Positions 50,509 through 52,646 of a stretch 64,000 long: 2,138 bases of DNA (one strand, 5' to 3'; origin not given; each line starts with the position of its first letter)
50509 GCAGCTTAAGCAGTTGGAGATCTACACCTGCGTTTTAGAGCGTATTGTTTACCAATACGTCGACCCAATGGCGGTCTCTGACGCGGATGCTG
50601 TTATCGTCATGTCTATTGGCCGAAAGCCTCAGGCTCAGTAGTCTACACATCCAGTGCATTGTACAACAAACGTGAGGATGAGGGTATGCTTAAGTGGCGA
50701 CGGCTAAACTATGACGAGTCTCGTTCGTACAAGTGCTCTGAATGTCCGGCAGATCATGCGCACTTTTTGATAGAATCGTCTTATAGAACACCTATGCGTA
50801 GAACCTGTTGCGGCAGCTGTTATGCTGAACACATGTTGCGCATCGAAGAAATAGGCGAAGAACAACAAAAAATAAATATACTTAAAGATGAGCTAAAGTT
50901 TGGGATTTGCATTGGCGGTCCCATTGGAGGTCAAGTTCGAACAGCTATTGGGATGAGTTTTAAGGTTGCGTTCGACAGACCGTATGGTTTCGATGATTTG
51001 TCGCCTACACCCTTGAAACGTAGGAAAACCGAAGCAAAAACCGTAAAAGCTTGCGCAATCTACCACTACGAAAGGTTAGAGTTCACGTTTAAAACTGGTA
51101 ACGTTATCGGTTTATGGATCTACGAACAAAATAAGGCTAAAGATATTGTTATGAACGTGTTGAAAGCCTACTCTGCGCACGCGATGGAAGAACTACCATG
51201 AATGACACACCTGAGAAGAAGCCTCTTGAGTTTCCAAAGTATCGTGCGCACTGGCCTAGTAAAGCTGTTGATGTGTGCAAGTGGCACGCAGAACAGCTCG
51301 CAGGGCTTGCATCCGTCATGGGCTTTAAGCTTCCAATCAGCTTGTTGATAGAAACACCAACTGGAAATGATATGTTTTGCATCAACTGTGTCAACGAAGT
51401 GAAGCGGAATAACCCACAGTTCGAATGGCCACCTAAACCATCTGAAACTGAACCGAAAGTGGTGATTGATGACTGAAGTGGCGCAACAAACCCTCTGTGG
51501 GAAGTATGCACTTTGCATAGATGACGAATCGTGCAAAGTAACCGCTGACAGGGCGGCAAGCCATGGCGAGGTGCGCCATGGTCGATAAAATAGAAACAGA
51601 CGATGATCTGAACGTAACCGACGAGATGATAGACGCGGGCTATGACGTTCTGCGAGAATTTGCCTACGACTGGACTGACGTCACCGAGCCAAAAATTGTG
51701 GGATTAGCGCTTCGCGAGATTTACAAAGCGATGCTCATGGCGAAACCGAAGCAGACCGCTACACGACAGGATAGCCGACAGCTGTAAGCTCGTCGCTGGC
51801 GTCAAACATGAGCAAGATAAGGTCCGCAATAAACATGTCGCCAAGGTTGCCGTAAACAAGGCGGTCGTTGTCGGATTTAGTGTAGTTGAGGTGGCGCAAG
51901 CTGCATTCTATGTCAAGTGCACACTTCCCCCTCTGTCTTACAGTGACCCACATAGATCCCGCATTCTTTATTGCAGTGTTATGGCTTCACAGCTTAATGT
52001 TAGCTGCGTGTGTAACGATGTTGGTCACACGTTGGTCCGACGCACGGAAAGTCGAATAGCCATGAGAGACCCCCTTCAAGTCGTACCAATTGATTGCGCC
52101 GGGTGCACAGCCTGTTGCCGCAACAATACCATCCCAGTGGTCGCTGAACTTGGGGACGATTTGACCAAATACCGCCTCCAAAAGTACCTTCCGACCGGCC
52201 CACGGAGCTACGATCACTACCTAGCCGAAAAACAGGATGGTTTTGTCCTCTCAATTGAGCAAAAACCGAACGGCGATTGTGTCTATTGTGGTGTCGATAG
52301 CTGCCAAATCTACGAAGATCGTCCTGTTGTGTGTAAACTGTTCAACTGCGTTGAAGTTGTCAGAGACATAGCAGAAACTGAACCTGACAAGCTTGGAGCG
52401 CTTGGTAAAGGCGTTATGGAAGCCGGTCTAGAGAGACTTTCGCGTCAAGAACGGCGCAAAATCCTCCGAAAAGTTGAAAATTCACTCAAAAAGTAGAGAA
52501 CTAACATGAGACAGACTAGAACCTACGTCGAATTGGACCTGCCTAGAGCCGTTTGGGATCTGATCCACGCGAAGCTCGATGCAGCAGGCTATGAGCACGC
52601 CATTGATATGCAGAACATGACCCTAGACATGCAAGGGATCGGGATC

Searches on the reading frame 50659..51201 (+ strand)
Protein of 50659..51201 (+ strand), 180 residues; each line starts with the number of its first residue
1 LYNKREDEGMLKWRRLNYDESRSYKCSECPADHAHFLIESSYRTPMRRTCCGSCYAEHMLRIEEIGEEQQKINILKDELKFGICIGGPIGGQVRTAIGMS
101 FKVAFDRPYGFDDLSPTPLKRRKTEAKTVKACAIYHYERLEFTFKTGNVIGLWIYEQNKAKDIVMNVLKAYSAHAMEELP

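Call 28: search_protein_families(library=pfam, max_evalue=1, proteins=[window:50659-51201:+])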
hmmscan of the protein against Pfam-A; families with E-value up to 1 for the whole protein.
window:50659-51201:+ (180 aa): 1 family
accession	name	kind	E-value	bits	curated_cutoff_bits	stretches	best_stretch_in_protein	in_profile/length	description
PF14901.11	Jiv90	-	0.0088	16.7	27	1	21-74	2-52/90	Cleavage inducing molecular chaperone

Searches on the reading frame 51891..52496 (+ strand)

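Call 5: search_protein_families(library=pfam, max_evalue=1, proteins=[window:51891-52496:+])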
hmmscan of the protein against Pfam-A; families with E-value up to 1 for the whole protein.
window:51891-52496:+ (201 aa): 1 family
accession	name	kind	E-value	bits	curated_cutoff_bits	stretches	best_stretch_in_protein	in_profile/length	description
PF03692.20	CxxCxxCC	-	1.5e-07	32.5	23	1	68-154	1-72/85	Putative zinc- or iron-chelating domain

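Call 6: search_protein_families(library=phrogs, max_evalue=0.1, proteins=[window:51891-52496:+])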
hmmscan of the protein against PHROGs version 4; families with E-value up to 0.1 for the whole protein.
window:51891-52496:+ (201 aa): 1 family
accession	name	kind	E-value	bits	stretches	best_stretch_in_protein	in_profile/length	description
phrog_9155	-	unknown function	0.0058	17.4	1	132-154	50-70/181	-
